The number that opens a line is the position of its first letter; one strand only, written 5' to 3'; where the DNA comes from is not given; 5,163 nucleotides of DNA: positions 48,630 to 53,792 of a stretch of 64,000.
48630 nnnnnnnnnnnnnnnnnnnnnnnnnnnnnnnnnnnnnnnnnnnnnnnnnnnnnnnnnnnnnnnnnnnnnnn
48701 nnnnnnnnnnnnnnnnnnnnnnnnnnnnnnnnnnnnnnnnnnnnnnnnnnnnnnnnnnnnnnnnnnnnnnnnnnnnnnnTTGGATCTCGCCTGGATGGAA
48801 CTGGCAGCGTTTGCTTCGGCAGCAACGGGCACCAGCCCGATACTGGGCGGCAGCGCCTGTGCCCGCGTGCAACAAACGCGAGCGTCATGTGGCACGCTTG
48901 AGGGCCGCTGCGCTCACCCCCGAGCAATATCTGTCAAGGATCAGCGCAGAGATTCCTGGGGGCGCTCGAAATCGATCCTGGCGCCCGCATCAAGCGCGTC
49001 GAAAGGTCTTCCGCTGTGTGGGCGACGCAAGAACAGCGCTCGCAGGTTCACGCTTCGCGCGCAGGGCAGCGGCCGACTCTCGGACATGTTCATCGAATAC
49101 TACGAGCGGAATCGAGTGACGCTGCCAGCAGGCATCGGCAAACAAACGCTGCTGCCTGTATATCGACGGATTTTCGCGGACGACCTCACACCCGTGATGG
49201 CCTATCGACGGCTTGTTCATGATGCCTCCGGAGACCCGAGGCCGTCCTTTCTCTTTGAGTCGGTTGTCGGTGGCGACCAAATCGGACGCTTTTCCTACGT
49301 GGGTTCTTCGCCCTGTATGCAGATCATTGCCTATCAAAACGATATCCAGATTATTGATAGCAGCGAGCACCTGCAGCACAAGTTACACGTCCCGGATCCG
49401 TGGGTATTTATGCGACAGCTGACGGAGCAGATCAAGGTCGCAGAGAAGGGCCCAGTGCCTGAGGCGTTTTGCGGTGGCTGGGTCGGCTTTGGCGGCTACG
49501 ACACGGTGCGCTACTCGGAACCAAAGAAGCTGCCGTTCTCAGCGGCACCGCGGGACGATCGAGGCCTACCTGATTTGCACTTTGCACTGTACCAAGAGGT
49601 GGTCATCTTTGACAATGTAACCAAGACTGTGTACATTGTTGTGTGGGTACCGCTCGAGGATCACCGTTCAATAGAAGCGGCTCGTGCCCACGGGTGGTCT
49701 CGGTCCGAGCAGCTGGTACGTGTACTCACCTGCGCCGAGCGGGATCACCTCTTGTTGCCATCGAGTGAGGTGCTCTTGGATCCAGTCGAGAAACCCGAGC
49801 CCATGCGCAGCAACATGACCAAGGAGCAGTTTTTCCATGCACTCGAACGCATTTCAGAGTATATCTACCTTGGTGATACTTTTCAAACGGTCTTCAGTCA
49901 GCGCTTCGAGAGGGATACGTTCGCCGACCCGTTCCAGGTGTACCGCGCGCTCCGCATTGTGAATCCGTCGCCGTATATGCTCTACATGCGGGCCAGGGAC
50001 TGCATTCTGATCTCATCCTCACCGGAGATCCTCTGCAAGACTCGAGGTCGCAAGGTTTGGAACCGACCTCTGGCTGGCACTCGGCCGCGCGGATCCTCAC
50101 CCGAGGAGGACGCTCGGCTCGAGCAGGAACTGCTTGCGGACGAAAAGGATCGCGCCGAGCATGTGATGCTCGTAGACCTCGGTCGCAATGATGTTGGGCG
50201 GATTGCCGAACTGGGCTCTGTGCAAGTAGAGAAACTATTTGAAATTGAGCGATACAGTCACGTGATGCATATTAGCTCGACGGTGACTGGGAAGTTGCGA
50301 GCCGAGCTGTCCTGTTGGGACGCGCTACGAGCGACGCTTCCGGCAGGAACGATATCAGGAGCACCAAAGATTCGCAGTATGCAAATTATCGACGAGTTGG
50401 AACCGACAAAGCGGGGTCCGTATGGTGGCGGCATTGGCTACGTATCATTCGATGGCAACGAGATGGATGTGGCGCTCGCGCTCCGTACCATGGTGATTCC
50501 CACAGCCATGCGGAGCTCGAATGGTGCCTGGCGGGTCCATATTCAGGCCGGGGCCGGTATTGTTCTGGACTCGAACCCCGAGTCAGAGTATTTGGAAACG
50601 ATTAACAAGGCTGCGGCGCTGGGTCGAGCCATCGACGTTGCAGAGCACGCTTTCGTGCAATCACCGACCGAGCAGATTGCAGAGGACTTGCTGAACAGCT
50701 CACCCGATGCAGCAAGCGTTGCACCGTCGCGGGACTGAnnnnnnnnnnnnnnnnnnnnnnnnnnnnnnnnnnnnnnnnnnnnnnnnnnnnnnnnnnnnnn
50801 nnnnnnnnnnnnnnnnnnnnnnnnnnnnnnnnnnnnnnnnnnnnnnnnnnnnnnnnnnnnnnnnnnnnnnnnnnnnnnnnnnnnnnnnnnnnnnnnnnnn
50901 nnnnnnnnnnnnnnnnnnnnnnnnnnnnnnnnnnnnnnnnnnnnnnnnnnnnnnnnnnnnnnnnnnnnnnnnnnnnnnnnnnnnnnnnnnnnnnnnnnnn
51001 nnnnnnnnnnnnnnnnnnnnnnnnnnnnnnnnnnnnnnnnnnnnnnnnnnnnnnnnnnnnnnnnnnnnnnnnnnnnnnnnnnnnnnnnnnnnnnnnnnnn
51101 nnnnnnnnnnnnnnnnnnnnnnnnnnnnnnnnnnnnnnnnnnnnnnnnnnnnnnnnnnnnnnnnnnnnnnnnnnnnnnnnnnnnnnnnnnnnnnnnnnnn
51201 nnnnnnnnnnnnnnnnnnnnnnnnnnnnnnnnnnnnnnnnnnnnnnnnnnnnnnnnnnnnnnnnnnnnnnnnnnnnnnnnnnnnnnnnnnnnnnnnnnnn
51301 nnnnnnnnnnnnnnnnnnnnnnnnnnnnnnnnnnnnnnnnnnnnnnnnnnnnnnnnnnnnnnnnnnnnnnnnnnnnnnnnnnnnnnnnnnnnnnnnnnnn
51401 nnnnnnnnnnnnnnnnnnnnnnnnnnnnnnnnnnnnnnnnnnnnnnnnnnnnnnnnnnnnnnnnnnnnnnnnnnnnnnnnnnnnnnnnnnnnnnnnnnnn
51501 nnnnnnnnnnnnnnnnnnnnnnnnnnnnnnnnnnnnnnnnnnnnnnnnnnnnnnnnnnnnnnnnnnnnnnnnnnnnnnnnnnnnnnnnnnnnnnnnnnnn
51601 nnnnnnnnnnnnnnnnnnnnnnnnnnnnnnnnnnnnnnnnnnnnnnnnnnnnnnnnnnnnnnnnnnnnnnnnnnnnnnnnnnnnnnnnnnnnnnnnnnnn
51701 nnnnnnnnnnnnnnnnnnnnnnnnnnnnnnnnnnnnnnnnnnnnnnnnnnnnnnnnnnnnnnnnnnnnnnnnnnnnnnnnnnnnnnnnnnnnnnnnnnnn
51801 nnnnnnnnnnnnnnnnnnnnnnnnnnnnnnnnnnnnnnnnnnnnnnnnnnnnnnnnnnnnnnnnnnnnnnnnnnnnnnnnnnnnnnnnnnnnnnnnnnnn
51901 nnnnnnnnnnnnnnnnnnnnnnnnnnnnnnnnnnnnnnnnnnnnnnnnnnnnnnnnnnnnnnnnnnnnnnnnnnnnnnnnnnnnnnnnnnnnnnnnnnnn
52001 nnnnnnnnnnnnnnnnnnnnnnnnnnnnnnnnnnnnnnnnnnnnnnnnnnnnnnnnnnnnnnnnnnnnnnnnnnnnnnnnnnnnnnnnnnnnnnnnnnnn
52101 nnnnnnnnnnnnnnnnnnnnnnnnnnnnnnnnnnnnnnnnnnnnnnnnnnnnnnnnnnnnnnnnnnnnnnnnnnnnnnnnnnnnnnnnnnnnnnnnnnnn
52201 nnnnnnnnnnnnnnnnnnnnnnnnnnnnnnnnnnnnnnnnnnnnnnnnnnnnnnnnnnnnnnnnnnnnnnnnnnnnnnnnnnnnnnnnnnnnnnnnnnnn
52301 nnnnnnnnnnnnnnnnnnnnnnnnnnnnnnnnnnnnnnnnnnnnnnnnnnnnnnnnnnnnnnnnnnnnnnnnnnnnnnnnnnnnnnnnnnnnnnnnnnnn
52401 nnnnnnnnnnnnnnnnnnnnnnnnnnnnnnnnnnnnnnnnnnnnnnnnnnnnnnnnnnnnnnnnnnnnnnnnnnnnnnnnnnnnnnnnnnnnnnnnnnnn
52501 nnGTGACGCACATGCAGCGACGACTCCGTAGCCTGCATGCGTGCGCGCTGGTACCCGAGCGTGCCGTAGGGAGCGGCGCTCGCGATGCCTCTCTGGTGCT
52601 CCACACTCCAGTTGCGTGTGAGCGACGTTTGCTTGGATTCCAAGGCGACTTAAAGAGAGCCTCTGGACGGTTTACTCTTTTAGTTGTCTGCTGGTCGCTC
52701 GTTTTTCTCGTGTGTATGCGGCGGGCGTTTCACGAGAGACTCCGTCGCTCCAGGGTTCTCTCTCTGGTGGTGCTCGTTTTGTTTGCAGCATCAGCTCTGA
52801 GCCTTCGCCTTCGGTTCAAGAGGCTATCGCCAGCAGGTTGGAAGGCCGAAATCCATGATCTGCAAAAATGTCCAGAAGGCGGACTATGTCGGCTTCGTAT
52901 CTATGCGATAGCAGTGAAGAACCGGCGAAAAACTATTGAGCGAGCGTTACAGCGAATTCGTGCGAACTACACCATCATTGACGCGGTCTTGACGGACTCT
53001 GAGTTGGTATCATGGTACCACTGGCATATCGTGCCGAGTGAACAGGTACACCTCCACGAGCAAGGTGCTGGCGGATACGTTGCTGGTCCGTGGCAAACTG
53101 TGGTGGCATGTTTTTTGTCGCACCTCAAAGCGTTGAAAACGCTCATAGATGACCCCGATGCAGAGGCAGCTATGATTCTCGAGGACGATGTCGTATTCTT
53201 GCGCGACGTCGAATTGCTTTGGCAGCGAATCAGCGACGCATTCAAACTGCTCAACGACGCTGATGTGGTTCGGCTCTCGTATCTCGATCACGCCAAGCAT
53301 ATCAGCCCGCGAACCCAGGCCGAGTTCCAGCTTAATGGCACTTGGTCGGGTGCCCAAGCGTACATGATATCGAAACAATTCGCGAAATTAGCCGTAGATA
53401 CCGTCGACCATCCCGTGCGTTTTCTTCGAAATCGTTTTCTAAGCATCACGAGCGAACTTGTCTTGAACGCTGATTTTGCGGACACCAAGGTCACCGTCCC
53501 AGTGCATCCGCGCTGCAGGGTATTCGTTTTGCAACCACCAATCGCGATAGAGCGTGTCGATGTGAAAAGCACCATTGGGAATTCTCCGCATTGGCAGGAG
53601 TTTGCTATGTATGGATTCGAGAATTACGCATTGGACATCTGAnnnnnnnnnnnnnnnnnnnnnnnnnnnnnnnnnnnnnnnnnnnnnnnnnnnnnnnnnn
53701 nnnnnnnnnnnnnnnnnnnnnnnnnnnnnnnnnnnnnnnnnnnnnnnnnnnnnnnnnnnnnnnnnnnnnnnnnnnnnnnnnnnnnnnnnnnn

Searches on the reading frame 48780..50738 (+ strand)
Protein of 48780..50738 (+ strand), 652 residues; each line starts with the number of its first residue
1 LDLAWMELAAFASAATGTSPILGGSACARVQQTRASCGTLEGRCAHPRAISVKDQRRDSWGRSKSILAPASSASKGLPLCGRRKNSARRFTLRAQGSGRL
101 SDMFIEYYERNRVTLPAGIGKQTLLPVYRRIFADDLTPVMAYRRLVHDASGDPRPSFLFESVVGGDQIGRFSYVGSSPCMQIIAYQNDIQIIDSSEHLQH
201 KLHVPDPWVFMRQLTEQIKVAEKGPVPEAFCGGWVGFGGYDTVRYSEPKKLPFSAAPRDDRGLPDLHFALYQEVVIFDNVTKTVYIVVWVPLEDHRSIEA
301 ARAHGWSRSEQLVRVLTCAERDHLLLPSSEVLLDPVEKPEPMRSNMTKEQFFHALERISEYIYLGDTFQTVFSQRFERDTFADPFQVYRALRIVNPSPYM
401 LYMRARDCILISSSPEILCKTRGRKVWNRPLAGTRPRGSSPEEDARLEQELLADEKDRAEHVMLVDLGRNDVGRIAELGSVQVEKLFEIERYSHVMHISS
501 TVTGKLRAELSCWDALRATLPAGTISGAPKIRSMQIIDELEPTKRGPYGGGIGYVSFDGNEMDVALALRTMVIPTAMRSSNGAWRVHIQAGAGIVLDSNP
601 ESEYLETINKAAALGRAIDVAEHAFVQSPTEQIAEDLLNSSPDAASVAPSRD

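Call 11: search_protein_families(library=pfam, proteins=[window:48780-50738:+], max_evalue=0.01)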
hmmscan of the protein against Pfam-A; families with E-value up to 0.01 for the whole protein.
window:48780-50738:+ (652 aa): 2 families
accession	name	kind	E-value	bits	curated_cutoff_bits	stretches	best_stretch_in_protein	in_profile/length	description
PF00425.24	Chorismate_bind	-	7.1e-84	281.8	27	1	348-610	2-257/257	chorismate binding enzyme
PF04715.19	Anth_synt_I_N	-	2e-27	96.6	23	1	134-286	1-140/140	Anthranilate synthase component I, N terminal region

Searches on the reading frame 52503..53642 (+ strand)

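Call 11: search_protein_families(library=pfam, proteins=[window:52503-53642:+], max_evalue=0.01)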
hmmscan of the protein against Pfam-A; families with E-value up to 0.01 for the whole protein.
window:52503-53642:+ (379 aa): 2 families
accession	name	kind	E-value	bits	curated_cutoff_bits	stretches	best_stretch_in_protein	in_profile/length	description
PF01755.23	Glyco_transf_25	-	1.8e-10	41.5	24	1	139-296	13-183/199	Glycosyltransferase family 25 (LPS biosynthesis protein)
PF06172.17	Cupin_5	-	0.0044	17.5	25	1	118-190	7-73/139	Cupin superfamily (DUF985)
